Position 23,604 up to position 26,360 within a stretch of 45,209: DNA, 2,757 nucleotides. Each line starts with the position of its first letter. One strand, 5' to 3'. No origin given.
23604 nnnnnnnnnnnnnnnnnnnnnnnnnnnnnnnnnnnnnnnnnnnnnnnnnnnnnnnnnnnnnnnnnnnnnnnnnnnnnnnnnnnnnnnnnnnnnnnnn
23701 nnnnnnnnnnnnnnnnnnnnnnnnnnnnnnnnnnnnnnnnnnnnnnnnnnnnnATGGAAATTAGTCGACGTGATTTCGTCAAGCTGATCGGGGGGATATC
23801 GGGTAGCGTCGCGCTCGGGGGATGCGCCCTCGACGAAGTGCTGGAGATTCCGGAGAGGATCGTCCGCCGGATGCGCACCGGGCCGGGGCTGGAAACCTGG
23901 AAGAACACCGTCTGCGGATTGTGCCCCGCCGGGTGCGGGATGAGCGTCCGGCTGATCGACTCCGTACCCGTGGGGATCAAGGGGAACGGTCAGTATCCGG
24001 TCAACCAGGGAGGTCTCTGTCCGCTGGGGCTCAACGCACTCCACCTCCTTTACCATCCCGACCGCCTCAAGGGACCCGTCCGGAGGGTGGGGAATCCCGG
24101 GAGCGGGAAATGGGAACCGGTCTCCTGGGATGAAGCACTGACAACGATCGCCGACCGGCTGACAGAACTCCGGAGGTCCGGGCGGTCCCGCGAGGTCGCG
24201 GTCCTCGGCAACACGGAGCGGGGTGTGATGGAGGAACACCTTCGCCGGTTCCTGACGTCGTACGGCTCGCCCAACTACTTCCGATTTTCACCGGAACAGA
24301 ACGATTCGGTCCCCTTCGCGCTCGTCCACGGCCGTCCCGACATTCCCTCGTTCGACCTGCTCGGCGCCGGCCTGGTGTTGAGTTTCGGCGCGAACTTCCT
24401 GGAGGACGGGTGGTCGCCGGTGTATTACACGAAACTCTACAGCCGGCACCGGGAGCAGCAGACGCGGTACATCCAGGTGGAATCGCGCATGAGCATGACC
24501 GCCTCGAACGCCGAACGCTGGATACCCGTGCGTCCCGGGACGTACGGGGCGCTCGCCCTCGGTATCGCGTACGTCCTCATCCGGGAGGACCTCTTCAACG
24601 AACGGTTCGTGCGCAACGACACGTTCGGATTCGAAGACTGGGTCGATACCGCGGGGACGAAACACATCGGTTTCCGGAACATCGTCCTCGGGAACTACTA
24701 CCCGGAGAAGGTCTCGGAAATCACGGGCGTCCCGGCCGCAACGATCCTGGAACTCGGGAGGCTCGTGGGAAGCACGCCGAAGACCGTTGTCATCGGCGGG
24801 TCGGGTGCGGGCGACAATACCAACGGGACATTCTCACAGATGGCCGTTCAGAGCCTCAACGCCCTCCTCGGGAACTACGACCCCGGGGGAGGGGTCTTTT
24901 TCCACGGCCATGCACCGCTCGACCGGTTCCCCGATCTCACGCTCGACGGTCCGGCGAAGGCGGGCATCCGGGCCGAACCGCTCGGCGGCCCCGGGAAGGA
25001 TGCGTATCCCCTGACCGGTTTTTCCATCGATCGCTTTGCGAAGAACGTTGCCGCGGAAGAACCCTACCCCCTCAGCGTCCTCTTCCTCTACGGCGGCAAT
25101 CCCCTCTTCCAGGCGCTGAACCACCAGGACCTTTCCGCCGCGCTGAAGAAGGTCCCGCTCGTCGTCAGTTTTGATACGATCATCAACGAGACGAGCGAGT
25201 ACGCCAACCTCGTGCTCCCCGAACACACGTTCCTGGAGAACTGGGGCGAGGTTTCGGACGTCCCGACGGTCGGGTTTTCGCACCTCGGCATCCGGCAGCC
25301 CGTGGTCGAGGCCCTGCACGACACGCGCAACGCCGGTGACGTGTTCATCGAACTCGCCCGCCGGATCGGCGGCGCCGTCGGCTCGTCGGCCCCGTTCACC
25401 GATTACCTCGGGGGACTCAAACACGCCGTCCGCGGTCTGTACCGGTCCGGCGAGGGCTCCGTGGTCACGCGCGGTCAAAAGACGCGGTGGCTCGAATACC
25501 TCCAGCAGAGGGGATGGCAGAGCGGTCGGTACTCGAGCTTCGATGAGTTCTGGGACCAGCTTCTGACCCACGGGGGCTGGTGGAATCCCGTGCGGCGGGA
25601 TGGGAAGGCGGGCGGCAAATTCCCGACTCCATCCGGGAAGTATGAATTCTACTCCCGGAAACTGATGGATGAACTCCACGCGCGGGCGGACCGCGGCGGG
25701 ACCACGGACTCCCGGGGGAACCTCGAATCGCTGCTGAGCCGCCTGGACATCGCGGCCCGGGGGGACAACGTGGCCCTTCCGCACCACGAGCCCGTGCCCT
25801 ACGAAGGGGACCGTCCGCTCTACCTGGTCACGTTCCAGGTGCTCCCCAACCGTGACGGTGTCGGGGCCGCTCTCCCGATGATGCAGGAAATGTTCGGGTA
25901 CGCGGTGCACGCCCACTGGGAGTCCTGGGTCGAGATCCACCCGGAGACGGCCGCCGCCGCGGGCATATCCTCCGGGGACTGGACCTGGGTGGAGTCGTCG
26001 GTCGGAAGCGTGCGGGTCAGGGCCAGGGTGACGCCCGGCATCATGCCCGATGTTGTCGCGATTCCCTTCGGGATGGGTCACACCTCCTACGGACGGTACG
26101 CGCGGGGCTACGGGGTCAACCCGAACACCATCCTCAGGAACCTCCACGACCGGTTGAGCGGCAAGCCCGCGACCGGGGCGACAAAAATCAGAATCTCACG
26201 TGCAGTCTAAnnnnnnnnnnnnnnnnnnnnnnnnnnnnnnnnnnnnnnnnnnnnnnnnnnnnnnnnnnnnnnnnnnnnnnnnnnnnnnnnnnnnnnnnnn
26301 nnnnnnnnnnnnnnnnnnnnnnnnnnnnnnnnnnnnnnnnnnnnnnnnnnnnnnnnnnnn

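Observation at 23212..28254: ACIII/Qrc-like complex: split B subunit, FS0 cluster motif retained, but no Cys at the expected Mo-ligand position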

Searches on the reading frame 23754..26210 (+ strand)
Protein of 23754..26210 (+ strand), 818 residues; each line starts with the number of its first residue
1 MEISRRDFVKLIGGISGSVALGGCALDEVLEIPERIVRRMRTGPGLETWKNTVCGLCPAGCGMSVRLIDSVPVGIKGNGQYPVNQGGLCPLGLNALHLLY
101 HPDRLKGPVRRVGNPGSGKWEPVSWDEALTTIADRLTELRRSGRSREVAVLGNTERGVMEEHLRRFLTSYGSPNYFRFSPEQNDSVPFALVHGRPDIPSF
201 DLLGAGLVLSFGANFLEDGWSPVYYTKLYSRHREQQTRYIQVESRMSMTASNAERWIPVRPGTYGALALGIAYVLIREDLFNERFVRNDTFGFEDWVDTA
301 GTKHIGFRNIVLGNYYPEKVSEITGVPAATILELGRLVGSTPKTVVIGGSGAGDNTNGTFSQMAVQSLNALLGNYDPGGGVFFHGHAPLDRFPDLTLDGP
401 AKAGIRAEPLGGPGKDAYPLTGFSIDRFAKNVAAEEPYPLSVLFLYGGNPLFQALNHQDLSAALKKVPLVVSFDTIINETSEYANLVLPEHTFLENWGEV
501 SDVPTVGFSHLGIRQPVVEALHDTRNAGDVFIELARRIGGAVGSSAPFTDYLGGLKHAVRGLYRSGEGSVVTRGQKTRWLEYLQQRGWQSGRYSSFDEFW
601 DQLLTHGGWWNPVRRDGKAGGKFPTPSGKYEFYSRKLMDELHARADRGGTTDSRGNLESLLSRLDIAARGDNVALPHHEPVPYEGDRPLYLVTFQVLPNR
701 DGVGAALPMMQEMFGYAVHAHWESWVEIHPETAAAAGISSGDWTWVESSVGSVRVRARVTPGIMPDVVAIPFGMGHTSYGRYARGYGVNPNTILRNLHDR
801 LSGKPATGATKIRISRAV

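Call 3: search_protein_families(library=pfam, proteins=[window:23754-26210:+], max_evalue=0.01)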
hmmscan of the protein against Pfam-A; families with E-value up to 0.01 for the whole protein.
window:23754-26210:+ (818 aa): 3 families
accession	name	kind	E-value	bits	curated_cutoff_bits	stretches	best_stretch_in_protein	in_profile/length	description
PF00384.28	Molybdopterin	-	7.2e-33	114.5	24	1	104-536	1-352/353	Molybdopterin oxidoreductase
PF01568.27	Molydop_binding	-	5.2e-18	65.5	26.8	1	721-806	29-105/110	Molydopterin dinucleotide binding domain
PF04879.21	Molybdop_Fe4S4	-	3.1e-09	37.1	22.7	1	48-101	2-55/55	Molybdopterin oxidoreductase Fe4S4 domain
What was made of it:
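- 23754..26210 (+): Subunit B: Tat-signal protein of 818 aa with the full ArrA/PsrA fold. It keeps the FS0 [4Fe-4S] motif (Cys54/57/61/89) but has no Mo ligand. It is the predicted Mo-free scaffold and the Tat carrier for C. Pfam Molybdopterin, Molydop_binding and Molybdop_Fe4S4 (call 3).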

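Call 4: search_protein_families(library=ncbifam, proteins=[window:23754-26210:+], max_evalue=0.01)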
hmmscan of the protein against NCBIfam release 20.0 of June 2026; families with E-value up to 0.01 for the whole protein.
window:23754-26210:+ (818 aa): 25 families
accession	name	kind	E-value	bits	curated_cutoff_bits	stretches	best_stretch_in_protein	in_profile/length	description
NF041783.2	mnquin_red_QrcB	equivalog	9.8e-87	291.7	440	3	44-381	47-365/695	menaquinone reductase molybdopterin-binding-like subunit QrcB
NF012032.0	PRK15488.1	equivalog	2.1e-83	280.7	694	3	1-387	1-367/759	thiosulfate reductase PhsA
NF041714.1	arsenate_red_ArrA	equivalog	3.7e-80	270.2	1600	1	4-816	4-847/848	arsenate respiratory reductase molybdopterin-containing subunit ArrA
TIGR02166.1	dmsA_ynfE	subfamily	9.2e-59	199.3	777.7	1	3-774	1-752/794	DMSO/selenate family reductase complex A subunit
TIGR01591.1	Fdh-alpha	equivalog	4.3e-55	187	666.25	2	52-540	1-480/672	formate dehydrogenase subunit alpha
NF041885.1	selenate_YnfE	exception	1.5e-42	145.4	1675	1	3-778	3-765/805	selenate/tellurate reductase subunit YnfE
TIGR03479.1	DMSO_red_II_alp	subfamily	2.1e-42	145.2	984.75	4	89-290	105-307/913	molybdopterin-dependent oxidoreductase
NF041884.1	selenate_YnfF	exception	2.1e-39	135.1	1650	2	76-542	77-561/798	selenate/tellurate reductase subunit YnfF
NF011566.1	PRK14990.1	exception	6e-37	127.1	1600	3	202-639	229-659/814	dimethylsulfoxide reductase subunit A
NF047855.1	AssmNtatRedNasC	equivalog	1.5e-36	126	1100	4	47-154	18-123/708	assimilatory nitrate reductase catalytic subunit NasC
TIGR00509.1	bisC_fam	subfamily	4.3e-26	91.4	1017.55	1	228-637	196-595/772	molybdopterin guanine dinucleotide-containing S/N-oxide reductase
NF011567.1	PRK14991.1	equivalog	7e-26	90.3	1750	4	724-780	907-963/1022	tetrathionate reductase subunit TtrA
TIGR01553.1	formate-DH-alph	equivalog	1.1e-23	83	814.2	2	2-140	1-140/1009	formate dehydrogenase-N subunit alpha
NF041513.1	formate_DH_Act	exception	1.6e-20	72.6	1400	1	50-145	43-136/1067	formate dehydrogenase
NF010055.0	PRK13532.1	equivalog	5.1e-18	64.7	904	1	1-290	1-291/830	nitrate reductase catalytic subunit NapA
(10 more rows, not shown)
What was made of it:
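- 23754..26210 (+): NCBIfam QrcB scores 292 bits, below the cut-off of 440 (call 4).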

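Call 5: search_solved_structures(query=window:23754-26210:+, max_evalue=0.001, show_alignments=3)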
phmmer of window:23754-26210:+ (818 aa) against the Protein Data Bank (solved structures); distinct sequences matched with E-value up to 0.001: 54.
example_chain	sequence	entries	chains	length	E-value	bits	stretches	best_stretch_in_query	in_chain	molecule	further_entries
6cz7_A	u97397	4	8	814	7.2e-77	262.2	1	41-815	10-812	ArrA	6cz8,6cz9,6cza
2vpw_A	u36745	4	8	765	4.2e-48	167.1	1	5-587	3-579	THIOSULFATE REDUCTASE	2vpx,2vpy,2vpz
2e7z_A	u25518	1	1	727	1.4e-34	122.3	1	50-539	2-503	Acetylene hydratase Ahy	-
6tg9_A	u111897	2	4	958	1.3e-33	119.2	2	31-500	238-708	Formate dehydrogenase subunit alpha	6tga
9t1s_L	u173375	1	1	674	1.1e-32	116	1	51-502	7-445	formate dehydrogenase (coenzyme F420)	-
9wxb_B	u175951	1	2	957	3.6e-32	114.4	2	51-500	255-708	Formate dehydrogenase alpha subunit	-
7qv7_S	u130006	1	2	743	4.2e-29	104.2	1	51-381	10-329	Hydrogen dependent carbon dioxide reductase subunit FdhF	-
2jim_A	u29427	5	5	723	2.1e-26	95.3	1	47-380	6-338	PERIPLASMIC NITRATE REDUCTASE | PROTEIN (PERIPLASMIC NITRATE REDUCTASE)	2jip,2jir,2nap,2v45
2jio_A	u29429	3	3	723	9.1e-26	93.2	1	47-380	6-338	PERIPLASMIC NITRATE REDUCTASE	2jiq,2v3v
9vap_A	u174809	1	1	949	4.3e-25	90.9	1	3-395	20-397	Formate dehydrogenase molybdopterin-binding subunit FdhA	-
7bkb_D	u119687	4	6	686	6.2e-25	90.4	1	51-499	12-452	Formate dehydrogenase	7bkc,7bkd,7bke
1kqf_A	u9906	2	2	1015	1e-22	83.1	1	1-290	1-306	FORMATE DEHYDROGENASE, NITRATE-INDUCIBLE, MAJOR SUBUNIT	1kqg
1aa6_A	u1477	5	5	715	4.3e-21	77.7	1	52-540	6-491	FORMATE DEHYDROGENASE H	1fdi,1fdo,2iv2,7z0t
1dms_A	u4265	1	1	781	8.3e-21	76.8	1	257-567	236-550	DMSO REDUCTASE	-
4dmr_A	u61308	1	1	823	1.2e-20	76.2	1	253-568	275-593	DMSO REDUCTASE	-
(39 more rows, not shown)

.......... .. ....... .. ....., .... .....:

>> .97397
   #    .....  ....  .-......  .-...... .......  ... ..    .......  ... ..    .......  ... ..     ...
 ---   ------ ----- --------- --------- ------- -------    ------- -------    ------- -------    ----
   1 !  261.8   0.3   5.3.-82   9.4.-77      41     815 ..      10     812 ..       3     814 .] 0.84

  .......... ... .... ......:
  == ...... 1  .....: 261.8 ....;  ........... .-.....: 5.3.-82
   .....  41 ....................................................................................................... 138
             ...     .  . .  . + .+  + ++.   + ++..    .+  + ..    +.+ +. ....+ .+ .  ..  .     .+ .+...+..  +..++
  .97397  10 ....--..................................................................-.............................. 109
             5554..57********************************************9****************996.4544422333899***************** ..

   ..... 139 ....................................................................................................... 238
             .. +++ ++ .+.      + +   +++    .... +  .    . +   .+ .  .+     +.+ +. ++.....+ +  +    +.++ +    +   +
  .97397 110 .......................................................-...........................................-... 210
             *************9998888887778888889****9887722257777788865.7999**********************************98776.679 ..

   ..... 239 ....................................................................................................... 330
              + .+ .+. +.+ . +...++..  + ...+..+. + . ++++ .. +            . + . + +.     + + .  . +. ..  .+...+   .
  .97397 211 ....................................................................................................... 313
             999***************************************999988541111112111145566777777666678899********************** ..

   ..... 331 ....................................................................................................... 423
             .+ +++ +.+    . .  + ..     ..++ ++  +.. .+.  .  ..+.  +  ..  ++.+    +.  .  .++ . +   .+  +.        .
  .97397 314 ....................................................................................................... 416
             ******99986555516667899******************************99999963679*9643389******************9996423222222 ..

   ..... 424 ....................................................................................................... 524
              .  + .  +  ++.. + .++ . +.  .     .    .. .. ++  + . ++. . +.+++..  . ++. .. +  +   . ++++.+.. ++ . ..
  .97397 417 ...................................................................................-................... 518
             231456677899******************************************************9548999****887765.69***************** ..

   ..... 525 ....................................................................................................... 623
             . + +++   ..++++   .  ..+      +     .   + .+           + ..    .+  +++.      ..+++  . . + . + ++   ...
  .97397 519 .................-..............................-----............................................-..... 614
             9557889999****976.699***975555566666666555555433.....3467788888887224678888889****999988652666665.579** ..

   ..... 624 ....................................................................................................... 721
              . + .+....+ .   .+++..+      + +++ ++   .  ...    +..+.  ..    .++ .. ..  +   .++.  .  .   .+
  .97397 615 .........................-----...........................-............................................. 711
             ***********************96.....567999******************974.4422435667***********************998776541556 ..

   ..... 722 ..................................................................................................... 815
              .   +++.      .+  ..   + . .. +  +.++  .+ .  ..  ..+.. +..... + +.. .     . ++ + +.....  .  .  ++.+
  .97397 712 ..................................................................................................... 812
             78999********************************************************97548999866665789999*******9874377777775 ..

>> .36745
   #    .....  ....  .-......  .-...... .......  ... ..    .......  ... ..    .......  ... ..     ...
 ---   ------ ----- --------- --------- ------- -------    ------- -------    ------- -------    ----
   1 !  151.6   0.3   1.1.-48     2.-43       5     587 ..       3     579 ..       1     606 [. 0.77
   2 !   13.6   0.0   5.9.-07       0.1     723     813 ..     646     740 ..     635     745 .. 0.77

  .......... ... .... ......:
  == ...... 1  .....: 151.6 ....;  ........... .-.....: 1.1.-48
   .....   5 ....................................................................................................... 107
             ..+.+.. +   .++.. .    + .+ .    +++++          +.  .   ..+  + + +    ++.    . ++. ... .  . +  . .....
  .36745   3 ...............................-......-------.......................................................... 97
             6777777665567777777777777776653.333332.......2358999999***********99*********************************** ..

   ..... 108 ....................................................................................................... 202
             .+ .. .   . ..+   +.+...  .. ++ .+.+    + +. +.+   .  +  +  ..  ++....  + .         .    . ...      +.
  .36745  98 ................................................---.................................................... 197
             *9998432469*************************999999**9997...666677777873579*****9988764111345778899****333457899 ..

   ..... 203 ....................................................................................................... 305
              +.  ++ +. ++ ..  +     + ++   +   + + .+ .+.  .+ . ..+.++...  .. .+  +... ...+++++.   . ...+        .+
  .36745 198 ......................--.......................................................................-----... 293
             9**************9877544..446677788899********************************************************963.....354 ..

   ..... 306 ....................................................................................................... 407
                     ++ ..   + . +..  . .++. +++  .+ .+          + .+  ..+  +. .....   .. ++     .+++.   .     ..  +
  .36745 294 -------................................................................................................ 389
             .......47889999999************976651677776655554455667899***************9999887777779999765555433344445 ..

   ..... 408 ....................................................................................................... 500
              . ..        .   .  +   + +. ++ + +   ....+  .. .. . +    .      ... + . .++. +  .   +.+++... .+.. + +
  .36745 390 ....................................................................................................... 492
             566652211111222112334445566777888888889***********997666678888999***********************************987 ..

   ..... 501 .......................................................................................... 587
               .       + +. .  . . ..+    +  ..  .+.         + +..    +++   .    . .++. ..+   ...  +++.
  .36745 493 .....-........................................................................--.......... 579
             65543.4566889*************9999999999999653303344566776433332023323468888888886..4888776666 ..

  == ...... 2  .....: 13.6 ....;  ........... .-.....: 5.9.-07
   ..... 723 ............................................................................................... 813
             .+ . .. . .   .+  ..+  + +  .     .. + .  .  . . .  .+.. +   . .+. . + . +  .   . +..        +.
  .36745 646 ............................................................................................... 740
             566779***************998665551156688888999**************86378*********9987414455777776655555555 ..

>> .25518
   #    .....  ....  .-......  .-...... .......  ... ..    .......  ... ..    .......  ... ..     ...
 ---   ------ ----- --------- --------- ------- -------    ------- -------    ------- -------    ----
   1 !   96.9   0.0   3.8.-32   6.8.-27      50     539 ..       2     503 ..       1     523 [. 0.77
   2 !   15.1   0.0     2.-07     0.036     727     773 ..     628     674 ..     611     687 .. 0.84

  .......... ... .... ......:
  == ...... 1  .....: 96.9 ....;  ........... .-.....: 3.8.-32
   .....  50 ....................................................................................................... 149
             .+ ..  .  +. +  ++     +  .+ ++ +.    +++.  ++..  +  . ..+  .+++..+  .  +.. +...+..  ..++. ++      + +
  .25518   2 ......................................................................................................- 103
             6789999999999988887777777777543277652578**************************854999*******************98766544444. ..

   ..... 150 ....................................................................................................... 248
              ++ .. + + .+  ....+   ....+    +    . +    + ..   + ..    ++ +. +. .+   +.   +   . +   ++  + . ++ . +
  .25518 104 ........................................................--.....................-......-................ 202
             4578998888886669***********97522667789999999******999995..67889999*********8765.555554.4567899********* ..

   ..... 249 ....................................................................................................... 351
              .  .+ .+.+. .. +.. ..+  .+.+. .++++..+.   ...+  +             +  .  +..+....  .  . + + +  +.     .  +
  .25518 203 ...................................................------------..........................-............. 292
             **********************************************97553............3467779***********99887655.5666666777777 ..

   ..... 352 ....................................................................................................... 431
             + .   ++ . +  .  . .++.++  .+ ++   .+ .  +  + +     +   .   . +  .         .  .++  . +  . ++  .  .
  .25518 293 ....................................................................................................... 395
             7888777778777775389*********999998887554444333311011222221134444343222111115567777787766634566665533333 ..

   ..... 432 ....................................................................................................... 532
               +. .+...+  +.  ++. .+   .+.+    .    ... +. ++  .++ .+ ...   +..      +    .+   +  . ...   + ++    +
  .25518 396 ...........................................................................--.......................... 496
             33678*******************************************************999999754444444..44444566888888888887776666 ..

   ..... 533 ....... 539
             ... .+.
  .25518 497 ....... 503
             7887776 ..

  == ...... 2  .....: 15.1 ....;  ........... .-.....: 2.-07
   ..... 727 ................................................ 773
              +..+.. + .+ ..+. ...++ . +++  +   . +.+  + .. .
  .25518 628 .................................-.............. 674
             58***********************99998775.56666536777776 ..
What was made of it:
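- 23754..26210 (+): PDB: ArrA E 7e-77, PsrA E 4e-48, ActB E 1e-8 to 1e-20 (call 5).
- On Catalytic Psr/Phs/Arr molybdoenzymes: There is a 3-residue deletion at the position of ArrA Cys193 and PsrA Cys173 (call 5).
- Checked: It places a similar gap opposite 'Cta' of PsrA (2vpw Cys173) (call 5).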

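Call 7: find_homologous_proteins(query=window:23754-26210:+, max_evalue=1e-20)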
Query window:23754-26210:+ (818 aa): 1656 proteins with E <= 1e-20 among 8000 candidates; the best 120 are listed.
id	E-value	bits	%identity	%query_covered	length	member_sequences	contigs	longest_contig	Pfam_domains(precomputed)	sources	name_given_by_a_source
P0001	0.0e+0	1909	100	100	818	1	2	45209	PF00384.28,PF01568.28,PF04879.22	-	-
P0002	0.0e+0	1715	89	100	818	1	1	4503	PF00384.28,PF01568.28,PF04879.22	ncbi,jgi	-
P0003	0.0e+0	1389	70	100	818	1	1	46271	PF00384.28,PF01568.28,PF04879.22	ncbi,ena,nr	ncbi:MAG TPA: molybdopterin-dependent oxidoreductase [Bacteroidota bacterium]|nr:molybdopterin-depen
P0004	0.0e+0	1366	69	100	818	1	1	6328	PF00384.28,PF01568.28,PF04879.22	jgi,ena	-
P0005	0.0e+0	1260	63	100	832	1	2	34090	PF00384.28,PF01568.28,PF04879.22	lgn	-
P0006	0.0e+0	1252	62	100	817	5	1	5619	PF00384.28,PF01568.28,PF04879.22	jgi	jgi:anaerobic selenocysteine-containing dehydrogenase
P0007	0.0e+0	1240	62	100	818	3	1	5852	PF00384.28,PF01568.28,PF04879.22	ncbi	-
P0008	0.0e+0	1231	62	100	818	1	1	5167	PF00384.28,PF01568.28,PF04879.22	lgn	-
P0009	0.0e+0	1229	63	100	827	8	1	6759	PF00384.28,PF01568.28,PF04879.22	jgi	-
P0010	0.0e+0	1226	62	100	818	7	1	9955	PF00384.28,PF01568.28,PF04879.22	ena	-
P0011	0.0e+0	1222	61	100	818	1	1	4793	PF00384.28,PF01568.28,PF04879.22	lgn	-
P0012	0.0e+0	1221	62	100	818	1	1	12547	PF00384.28,PF01568.28,PF04879.22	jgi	jgi:anaerobic selenocysteine-containing dehydrogenase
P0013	0.0e+0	1221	61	100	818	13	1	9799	PF00384.28,PF01568.28,PF04879.22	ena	-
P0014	0.0e+0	1213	61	100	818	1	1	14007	PF00384.28,PF01568.28,PF04879.22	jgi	jgi:anaerobic selenocysteine-containing dehydrogenase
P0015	0.0e+0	1213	61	100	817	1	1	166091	PF00384.28,PF01568.28,PF04879.22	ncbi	ncbi:MAG: molybdopterin-dependent oxidoreductase [Bacteroidota bacterium]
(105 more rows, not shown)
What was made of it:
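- More than 100 homologues of B at 41-89% identity (call 7).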
